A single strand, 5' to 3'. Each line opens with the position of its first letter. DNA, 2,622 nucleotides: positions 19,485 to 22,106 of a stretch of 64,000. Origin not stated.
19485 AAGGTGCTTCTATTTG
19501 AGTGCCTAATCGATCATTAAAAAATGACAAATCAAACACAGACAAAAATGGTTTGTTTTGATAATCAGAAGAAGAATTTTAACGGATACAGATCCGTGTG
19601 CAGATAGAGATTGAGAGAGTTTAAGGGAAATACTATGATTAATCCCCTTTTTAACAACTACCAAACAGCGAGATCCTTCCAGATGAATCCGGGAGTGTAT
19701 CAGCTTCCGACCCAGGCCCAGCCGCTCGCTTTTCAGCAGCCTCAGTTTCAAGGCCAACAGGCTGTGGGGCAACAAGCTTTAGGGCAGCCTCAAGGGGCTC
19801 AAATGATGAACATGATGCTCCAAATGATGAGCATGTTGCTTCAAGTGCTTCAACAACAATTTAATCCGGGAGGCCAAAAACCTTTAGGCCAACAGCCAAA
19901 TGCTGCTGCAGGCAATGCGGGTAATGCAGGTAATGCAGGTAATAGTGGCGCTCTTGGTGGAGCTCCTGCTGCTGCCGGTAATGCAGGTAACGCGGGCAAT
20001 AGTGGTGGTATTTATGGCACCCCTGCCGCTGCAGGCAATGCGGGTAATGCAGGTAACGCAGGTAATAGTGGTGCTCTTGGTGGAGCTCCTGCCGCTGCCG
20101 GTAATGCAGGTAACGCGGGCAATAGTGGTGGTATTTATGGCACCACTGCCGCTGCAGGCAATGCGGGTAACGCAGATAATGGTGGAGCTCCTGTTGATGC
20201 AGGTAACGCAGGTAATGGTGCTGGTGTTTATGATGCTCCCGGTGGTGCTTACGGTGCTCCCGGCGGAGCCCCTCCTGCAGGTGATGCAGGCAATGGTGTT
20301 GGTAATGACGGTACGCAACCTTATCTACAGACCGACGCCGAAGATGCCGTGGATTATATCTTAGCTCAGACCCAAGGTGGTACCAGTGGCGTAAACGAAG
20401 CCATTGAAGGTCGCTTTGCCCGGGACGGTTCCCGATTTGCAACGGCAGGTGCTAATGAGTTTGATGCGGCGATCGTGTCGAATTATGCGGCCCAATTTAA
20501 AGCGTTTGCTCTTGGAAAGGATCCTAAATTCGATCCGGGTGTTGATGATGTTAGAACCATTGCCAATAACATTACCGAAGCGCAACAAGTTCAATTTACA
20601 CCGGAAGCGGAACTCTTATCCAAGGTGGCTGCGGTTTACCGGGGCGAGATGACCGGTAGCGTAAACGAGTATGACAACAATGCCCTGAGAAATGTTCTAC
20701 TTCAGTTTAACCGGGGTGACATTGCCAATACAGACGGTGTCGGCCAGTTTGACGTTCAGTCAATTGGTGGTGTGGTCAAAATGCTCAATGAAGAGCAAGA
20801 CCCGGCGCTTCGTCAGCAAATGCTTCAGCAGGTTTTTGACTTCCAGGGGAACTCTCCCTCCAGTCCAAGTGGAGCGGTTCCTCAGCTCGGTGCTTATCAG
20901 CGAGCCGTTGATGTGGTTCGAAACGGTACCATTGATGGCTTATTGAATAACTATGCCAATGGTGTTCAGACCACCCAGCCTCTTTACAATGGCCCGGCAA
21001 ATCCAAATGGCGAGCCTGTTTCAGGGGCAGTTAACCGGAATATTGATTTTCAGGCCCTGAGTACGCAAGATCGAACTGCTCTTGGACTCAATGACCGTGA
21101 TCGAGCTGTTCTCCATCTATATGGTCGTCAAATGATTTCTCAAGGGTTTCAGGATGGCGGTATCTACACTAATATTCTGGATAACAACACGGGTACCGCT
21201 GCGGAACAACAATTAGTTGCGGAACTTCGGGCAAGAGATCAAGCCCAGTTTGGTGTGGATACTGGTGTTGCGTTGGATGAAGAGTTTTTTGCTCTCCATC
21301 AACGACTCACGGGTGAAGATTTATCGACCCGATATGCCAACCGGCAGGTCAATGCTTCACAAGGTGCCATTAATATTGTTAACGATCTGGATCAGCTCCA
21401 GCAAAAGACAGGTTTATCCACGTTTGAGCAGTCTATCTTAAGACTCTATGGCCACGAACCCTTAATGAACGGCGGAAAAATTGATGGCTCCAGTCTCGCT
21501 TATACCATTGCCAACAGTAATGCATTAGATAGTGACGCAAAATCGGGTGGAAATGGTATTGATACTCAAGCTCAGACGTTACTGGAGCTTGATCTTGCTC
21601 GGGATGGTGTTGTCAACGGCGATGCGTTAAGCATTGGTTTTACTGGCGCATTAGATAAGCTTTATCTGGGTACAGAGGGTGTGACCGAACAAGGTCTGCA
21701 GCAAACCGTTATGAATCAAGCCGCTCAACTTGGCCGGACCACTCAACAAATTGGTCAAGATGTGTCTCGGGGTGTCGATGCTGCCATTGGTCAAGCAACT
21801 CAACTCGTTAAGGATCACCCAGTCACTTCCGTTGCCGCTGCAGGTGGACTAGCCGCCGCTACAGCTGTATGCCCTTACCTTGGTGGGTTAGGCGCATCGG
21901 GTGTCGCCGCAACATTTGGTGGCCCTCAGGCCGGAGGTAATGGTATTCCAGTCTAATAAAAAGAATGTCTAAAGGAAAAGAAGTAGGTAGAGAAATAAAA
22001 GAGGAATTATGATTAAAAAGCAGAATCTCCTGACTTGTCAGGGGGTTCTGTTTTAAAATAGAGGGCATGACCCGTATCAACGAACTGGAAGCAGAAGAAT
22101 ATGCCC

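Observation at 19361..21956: Large Q-rich/(GNA)n repeat protein with a unique 580-aa C-terminal domain and a 250-bp AT-rich upstream region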

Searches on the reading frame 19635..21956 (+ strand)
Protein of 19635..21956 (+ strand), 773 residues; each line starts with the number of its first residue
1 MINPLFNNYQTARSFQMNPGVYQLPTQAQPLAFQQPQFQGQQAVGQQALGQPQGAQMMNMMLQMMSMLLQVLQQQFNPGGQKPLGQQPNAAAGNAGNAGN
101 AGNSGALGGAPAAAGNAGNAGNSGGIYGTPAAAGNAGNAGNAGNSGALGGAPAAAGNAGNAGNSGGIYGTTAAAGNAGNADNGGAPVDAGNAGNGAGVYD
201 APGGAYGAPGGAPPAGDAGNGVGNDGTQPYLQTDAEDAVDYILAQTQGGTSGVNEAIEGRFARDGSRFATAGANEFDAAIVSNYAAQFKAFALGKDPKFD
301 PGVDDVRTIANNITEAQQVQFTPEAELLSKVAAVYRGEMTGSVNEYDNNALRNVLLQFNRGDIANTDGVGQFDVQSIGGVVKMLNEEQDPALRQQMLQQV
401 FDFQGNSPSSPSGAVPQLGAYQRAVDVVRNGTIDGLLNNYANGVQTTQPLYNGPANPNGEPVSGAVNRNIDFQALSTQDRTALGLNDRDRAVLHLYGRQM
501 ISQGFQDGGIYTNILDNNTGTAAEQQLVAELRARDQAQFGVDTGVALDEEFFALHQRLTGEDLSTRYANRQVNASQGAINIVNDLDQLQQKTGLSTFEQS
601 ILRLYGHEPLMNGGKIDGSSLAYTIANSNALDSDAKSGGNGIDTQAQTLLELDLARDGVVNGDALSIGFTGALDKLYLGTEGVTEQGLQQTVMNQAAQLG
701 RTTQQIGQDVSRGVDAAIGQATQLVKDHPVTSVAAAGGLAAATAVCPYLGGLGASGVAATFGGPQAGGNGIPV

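Call 5: search_protein_families(library=pfam, proteins=[window:19635-21956:+], max_evalue=1)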
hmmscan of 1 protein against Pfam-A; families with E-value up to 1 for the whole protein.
window:19635-21956:+ (773 aa): 0 families
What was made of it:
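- On Bacterial collagen-like proteins (Pfam PF01391; NCBIfam NF038329 Scl2/SclB): No Pfam hit at E<=1 (call 5).
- On Type I secretion RTX substrates: No HemolysinCabind or other Pfam hit (call 5).
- No Pfam EF-hand hit in the window protein (call 5).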

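Call 6: find_homologous_proteins(query=window:19635-21956:+, max_evalue=0.001)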
Query window:19635-21956:+ (773 aa): 18 proteins with E <= 0.001 among 8000 candidates.
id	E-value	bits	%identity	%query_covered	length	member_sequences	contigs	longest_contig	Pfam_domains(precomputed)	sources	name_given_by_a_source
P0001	6.9e-160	552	51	67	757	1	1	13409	-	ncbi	-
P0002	3.5e-157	543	50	71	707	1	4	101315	-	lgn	-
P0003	4.0e-155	537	45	95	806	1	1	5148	-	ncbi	-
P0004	1.9e-147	511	49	37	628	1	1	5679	-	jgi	jgi:hypothetical protein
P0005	5.3e-145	503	48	69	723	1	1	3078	-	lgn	-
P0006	5.7e-138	480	43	84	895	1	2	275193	-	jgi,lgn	jgi:hypothetical protein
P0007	5.7e-132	460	51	57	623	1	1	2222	-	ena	-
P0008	4.7e-130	454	46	68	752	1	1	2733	-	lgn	-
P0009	7.1e-117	410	44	70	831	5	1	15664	-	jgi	-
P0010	2.5e-116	408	42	70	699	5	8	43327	-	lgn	-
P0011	2.1e-115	405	40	87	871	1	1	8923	-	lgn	-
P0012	7.5e-81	291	52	37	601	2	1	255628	-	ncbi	ncbi:MAG TPA: hypothetical protein V6C52_02300 [Coleofasciculaceae cyanobacterium]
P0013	7.6e-60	222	43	39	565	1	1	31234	-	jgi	jgi:hypothetical protein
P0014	3.0e-55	206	40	30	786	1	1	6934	-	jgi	jgi:hypothetical protein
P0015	6.3e-49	185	44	31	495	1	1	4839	-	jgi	-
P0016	1.8e-47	181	44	29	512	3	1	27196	-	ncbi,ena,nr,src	ncbi:MAG TPA: hypothetical protein VFA20_03940 [Myxococcaceae bacterium]|nr:hypothetical protein [My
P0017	1.3e-45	174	47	28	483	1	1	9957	-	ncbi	ncbi:MAG: hypothetical protein AAFN74_07465 [Myxococcota bacterium]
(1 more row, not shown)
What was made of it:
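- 19635..21956 (+): Coding sequence, 773 aa, pI 4.36, a single Cys. Homologues reach E 7e-160 (call 6).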

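Call 7: search_protein_families(library=ncbifam, proteins=[window:19635-21956:+], max_evalue=0.01)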
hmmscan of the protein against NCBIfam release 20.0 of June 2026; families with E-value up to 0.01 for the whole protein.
window:19635-21956:+ (773 aa): 1 family
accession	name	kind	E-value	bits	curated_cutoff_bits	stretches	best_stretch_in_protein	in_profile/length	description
NF038329.2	gly_rich_SclB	equivalog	0.0029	16.6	325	1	72-228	107-255/442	LPXTG-anchored collagen-like adhesin Scl2/SclB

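Call 9: find_encoding_contigs(protein=window:19635-21956:+, flank=10000, max_places=4)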
Protein window:19635-21956:+ (773 aa): no gene with exactly this product is on record in the collection.

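Call 12: find_related_loci(query=A1, collection=genome_contigs, flank=10000)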
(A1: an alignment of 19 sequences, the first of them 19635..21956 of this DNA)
Query A1 (773 aa) in genome_contigs; peptide patterns used: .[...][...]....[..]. (x = any residue, [..] = any of these).
56 stretches matched a pattern; 25 encode a relative of the query (tblastn E <= 1e-3); 25 distinct loci.
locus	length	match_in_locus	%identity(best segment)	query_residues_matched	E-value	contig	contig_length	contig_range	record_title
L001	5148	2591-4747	45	17-753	1e-179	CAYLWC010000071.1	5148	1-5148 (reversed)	MAG TPA_asm: uncultured Vampirovibrionales bacterium isolate SRP144015_co1_126 genome assembly, contig: NODE_6606_length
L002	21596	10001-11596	55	234-749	2e-167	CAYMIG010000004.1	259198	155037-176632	MAG TPA_asm: uncultured Vampirovibrionales bacterium isolate SRP290908_co2_77 genome assembly, contig: NODE_28_length_25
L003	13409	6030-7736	51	232-749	4e-158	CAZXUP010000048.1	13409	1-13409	MAG TPA_asm: uncultured Vampirovibrionales bacterium isolate SRP344714_co2_442 genome assembly, contig: NODE_12048_lengt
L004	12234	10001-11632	44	235-749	4e-111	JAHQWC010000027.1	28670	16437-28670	MAG: Vampirovibrio sp. isolate MAG.114 Posi_114-P15820, whole genome shotgun sequence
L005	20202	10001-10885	47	466-749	2e-69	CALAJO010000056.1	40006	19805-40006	MAG: uncultured cyanobacterium isolate N1_Bin_METABAT__280_1 genome assembly, contig: c_000000148713, whole genome shotg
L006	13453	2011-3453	34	202-697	4e-67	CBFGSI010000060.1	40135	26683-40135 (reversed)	MAG TPA_asm: uncultured Archangiaceae bacterium isolate SRR17295755_concoct_80 genome assembly, contig: ERZ23329302.446,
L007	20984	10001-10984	41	444-748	5e-65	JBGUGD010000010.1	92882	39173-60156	MAG: Vampirovibrionaceae bacterium NZW_1234 k127_4024114, whole genome shotgun sequence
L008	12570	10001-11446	47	241-698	1e-56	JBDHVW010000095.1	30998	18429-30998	MAG: Vulcanimicrobiota bacterium isolate AS-MICRO-3CA.307 NODE_5824_length_30998_cov_4.937623, whole genome shotgun sequ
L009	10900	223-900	43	466-698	4e-49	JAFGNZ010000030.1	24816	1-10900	MAG: Myxococcaceae bacterium isolate Zod_Metabat.575 k87_611790, whole genome shotgun sequence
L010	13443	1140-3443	41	140-698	1e-48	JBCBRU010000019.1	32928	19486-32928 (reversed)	MAG: Myxococcota bacterium isolate J06636_7 k141_331824_length_32928_cov_19.8661, whole genome shotgun sequence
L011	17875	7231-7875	44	466-687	7e-49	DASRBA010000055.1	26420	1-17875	MAG TPA_asm: Myxococcaceae bacterium isolate SMAG_U11132 k141_1405958, whole genome shotgun sequence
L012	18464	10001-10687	47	469-694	7e-49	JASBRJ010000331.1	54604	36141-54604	MAG: bacterium isolate BWSM_10 k141_2206004, whole genome shotgun sequence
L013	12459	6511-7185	41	466-697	7e-46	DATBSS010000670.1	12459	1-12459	MAG TPA_asm: Myxococcaceae bacterium isolate SMAG_U4163 k141_207117, whole genome shotgun sequence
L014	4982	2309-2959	43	467-686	2e-42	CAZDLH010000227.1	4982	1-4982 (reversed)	MAG TPA_asm: uncultured Burkholderiales bacterium isolate SRP220891_co3_11 genome assembly, contig: NODE_35408_length_49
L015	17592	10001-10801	38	466-752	1e-41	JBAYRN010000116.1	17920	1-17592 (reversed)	MAG: Vulcanimicrobiota bacterium isolate SO_2016_LW2_44 scaffold05983_LW138R_2016, whole genome shotgun sequence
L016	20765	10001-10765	39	473-750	3e-41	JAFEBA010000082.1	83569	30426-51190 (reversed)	Bacterium isolate SZAS-1 EREM-KAN-1__82__length-83569, whole genome shotgun sequence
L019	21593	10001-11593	42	214-679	5e-39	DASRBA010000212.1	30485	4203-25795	MAG TPA_asm: Myxococcaceae bacterium isolate SMAG_U11132 k141_3306064, whole genome shotgun sequence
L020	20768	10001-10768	37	473-750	2e-38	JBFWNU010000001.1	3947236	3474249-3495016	MAG: Vulcanimicrobiota bacterium isolate CA_2019_TPBF_12 NODE_1_length_3947236_cov_36.827453_TPBF, whole genome shotgun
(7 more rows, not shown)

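Call 20: search_solved_structures(query=A1, max_evalue=10, show_alignments=3)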
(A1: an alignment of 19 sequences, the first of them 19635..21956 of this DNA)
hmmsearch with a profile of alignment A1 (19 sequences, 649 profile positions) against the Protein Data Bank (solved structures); distinct sequences matched with E-value up to 10: 0.

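Call 21: search_protein_families(library=pfam, alignment_id=A1, max_evalue=1)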
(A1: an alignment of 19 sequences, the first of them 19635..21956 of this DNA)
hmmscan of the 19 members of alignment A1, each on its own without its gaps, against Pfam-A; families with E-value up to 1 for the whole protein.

A. member 1, window:19635-21956:+ (773 aa): 0 families

B. families by the number of members that match (of 19 scanned): 4 families
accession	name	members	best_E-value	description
PF21000.2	RMI1_N_N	2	0.11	RMI1, N-terminal helical domain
PF02146.23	SIR2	1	0.051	Sir2 family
PF06568.16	DUF1127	1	0.25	Domain of unknown function (DUF1127)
PF23854.1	DUF7217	1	0.44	Domain of unknown function (DUF7217)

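Call 25: predict_structure(alignment_id=A1)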
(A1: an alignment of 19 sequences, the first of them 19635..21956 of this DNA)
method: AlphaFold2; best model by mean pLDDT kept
length: 773 residues; sequences in the alignment: 19
mean_pLDDT: 68.1   pTM: 0.46
mean pLDDT of the five models: 68.1, 67.1, 65.0, 64.2, 64.1
residues with pLDDT >= 90: 261; 70-90: 175; 50-70: 65; < 50: 272
segments of 3 or more residues with pLDDT < 50: 1-3, 5-54, 74-228, 452-473, 729-744, 750-773
pLDDT, mean of each block of 10 residues (from residue 1): 37 36 35 36 35 52 62 45 34 37 35 31 29 31 32 34 34 35 34 29 28 37 47 92 88 78 91 90 97 94 93 96 96 88 83 97 97 96 97 93 73 85 88 91 75 38 38 53 74 91 91 87 92 96 96 88 90 91 81 91 86 77 80 70 90 88 92 94 93 86 85 82 61 36 49 34 32 39
secondary structure, 60 per line:
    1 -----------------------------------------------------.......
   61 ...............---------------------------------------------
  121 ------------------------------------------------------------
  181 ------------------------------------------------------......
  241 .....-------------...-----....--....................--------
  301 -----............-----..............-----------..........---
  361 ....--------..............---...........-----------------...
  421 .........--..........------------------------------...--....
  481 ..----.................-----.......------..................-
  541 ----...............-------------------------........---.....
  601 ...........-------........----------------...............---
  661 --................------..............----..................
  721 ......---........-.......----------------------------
elements in order (helices of 4 or more, strands of 3 or more residues): H54-75 H235-245 H267-270 H273-292 H306-317 H323-336 H348-357 H361-364 H373-386 H390-400 H418-429 H432-441 H477-482 H487-503 H509-515 H522-539 H545-559 H585-592 H596-611 H619-626 H643-657 H663-678 H685-698 H703-726 H730-737 H739-745
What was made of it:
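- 19635..19793 (+): Residues 1-53: conserved N-terminal peptide (MINPLF...) and a Q/P-rich disordered segment. pLDDT below 50 (call 25).
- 19794..19859 (+): Residues 54-75: Met/Gln/Leu-rich amphipathic helix. The only predicted helix in the N-terminal 228 residues (call 25).
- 19860..20318 (+): Residues 76-228: Gly/Ala/Asn-rich spacer with interrupted (GNA)n runs; recent 123-nt duplication. Disordered in the AlphaFold2 model (call 25).
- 20322..20984 (+): Domain A (residues about 230-450), all-alpha. pLDDT mostly above 88 (call 25).
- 21057..21818 (+): Domain B (residues about 475-728), all-alpha. Contains two homologous modules of about 100 aa, each with an L(W/Y)G motif, followed by further helices. 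Call 25.
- On CP-type heme-regulatory motif: C746-P-Y-L. Flanks are below pLDDT 50 (call 25).
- On Flagellar/type III secretion substrates: A disordered N-terminus is present (call 25).
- Checked: It is two (A and B) followed by a disordered tail (call 25).
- Each module is predicted as helix, short loop, helix, twice (call 25).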

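Call 28: fold_search(model_id=the predicted structure, library=pdb)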
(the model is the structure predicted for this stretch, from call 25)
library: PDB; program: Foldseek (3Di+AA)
matches with E <= 10: 91; with E <= 0.001: 0
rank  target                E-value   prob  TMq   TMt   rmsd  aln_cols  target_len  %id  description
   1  5oxp                  3.6e-01  0.08  0.09  0.12  24.4       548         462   11  PepTSt in occluded conformation with phosphate ion bound (released 2018-02-21)
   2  4ikx                  3.9e-01  0.08  0.10  0.14  23.5       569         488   11  Crystal structure of peptide transporter POT (E310Q mutant) (released 2013-07-10)
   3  4ikv                  7.5e-01  0.07  0.11  0.14  24.0       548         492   10  Crystal structure of peptide transporter POT (released 2013-07-10)
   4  6yof                  8.1e-01  0.05  0.10  0.12  26.2       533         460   10  Structure of PepTSt from COC IMISX setup collected by rotation serial crystallography on crystals prelocated by 2D X-ray (released 2020-11-04)
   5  5oxm                  9.2e-01  0.04  0.09  0.11  24.1       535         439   11  PepTSt in complex with dipeptide Asp-Glu (released 2018-02-21)
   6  6e8j                  9.9e-01  0.06  0.11  0.15  22.8       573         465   11  Crystal Structure of A Bacterial Homolog to Human Lysosomal Transporter, Spinster, in Inward-facing And Occupied Conform (released 2019-08-14)
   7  6v2j                  1.3e+00  0.04  0.09  0.12  22.2       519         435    9  Crystal structure of ClC-ec1 triple mutant (E113Q, E148Q, E203Q) (released 2020-05-20)
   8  8jpo_A                1.3e+00  0.04  0.08  0.09  24.4       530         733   10  Cryo-EM structure of ATP bound human ClC-6 (released 2023-09-20)
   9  8ta4_A                1.3e+00  0.03  0.08  0.09  22.7       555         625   10  Cryo-EM structure of the human CLC-2 chloride channel transmembrane domain with symmetric C-terminal (released 2024-01-31)
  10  6coy_A                1.4e+00  0.04  0.10  0.13  22.1       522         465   10  Human CLC-1 chloride ion channel, transmembrane domain (released 2018-06-13)
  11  4d2c                  1.4e+00  0.03  0.08  0.12  24.2       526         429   12  Structure of a di peptide bound POT family peptide transporter (released 2014-06-25)
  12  6e9o_A                1.5e+00  0.06  0.10  0.16  21.6       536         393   12  E. coli D-galactonate:proton symporter mutant E133Q in the outward substrate-bound form (released 2019-05-22)
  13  8wlm                  1.7e+00  0.04  0.09  0.14  25.1       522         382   10  Cryo-EM structure of human VMAT2 in presence of 5-HT, determined in an outward-facing conformation (released 2024-06-12)
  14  7d5p_A                1.8e+00  0.03  0.08  0.12  21.5       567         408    9  Structure of NorC transporter in an outward-open conformation in complex with a single-chain Indian camelid antibody (released 2021-06-09)
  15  5oxk                  1.8e+00  0.03  0.08  0.12  23.9       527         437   10  PepTSt in complex with dipeptide Ala-Gln (released 2018-02-21)
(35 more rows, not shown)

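Call 43: search_protein_families(library=pfam, alignment_id=A3, max_evalue=0.001)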
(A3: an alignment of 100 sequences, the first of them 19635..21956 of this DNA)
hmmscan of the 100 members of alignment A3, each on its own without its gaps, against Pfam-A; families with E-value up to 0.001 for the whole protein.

A. member 1, window:19635-21956:+ (773 aa): 0 families

B. families by the number of members that match (of 100 scanned): 5 families
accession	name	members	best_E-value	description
PF13405.12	EF-hand_6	2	1.8e-06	EF-hand domain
PF13499.12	EF-hand_7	2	0.00019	EF-hand domain pair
PF01391.23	Collagen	1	4.7e-11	Collagen triple helix repeat (20 copies)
PF00036.39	EF-hand_1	1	3.5e-05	EF hand domain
PF13191.12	AAA_16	1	0.00037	AAA ATPase domain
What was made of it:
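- Closest known: Colicin-type bacteriocins. Different: No Colicin, pyocin or toxin Pfam domain (calls 5, 43).
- Checked: No recognisable family: confirmed against Pfam and NCBIfam (calls 5, 7, 21, 43).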

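Call 48: search_protein_families(library=pfam, proteins=[L002:5421-6773:+, L002:8160-8948:+, L002:12121-12801:-, L002:13200-15014:+, L007:6788-8611:-, L007:11307-13496:+, L005:7091-8716:-, L005:11238-12035:+, L004:7365-7826:-, L003:9439-11229:+], max_evalue=0.0001)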
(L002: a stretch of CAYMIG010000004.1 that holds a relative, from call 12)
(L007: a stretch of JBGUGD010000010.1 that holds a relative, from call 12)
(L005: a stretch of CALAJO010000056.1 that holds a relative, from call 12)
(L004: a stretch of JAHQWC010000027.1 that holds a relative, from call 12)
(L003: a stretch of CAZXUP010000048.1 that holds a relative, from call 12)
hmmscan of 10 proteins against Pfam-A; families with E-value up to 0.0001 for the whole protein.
L002:5421-6773:+ (450 aa): 0 families

L002:8160-8948:+ (262 aa): 0 families

L002:12121-12801:- (226 aa): 0 families

L002:13200-15014:+ (604 aa): 3 families
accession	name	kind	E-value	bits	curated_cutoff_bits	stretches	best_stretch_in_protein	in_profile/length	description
PF17392.7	Urocanase_C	-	4.3e-94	313.9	23.6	1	400-594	1-195/196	Urocanase C-terminal domain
PF01175.24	Urocanase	-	9.7e-90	300.2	23.2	1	189-397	1-209/209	Urocanase Rossmann-like domain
PF17391.7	Urocanase_N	-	3.3e-56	189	23.2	1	62-186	3-127/127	Urocanase N-terminal domain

L007:6788-8611:- (607 aa): 1 family
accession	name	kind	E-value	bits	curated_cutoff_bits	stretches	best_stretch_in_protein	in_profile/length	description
PF01391.23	Collagen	-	9e-05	22.6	27.2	1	542-595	4-58/60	Collagen triple helix repeat (20 copies)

L007:11307-13496:+ (729 aa): 5 families
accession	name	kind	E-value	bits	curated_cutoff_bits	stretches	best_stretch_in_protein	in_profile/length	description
PF01138.27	RNase_PH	-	1.6e-55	187.5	25.5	2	15-145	3-130/130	3' exoribonuclease family, domain 1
PF03725.20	RNase_PH_C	-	2.1e-23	82.5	20.8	1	148-211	1-66/67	3' exoribonuclease family, domain 2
PF00575.29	S1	-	8.6e-16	58.5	22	1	628-699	2-74/74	S1 RNA binding domain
PF00013.35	KH_1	-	5e-12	45.8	21.5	1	566-622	2-65/66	KH domain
PF03726.19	PNPase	-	2.7e-10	41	24.6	1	249-330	8-81/81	Polyribonucleotide nucleotidyltransferase, RNA binding domain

L005:7091-8716:- (541 aa): 2 families
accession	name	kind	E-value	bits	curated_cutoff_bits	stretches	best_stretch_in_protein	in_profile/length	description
PF01391.23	Collagen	-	4.6e-11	42.8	27.2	2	402-460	1-59/60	Collagen triple helix repeat (20 copies)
PF05403.16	Plasmodium_HRP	-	9.7e-05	22.7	45.8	0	114-185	89-163/218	Plasmodium histidine-rich protein (HRPII/III)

L005:11238-12035:+ (265 aa): 1 family
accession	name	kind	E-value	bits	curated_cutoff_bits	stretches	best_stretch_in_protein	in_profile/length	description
PF01048.26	PNP_UDP_1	-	3.2e-41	141.7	25.1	1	7-245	1-233/233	Phosphorylase superfamily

L004:7365-7826:- (153 aa): 1 family
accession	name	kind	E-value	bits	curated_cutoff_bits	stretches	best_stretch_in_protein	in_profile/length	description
PF02561.19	FliS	-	3e-41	140.7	26.7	1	14-126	2-114/115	Flagellar protein FliS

L003:9439-11229:+ (596 aa): 3 families
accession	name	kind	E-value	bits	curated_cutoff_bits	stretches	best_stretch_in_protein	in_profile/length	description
PF17392.7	Urocanase_C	-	1e-94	315.9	23.6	1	392-586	1-195/196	Urocanase C-terminal domain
PF01175.24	Urocanase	-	4.5e-91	304.6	23.2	1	181-389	1-209/209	Urocanase Rossmann-like domain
PF17391.7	Urocanase_N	-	6.6e-56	188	23.2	1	54-178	3-127/127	Urocanase N-terminal domain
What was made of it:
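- Closest known: Bacterial collagen-like proteins. Same: Stand-alone A-type relatives hit Pfam Collagen (call 48).
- A-type relatives hit Pfam Collagen (E 5e-11, call 48).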
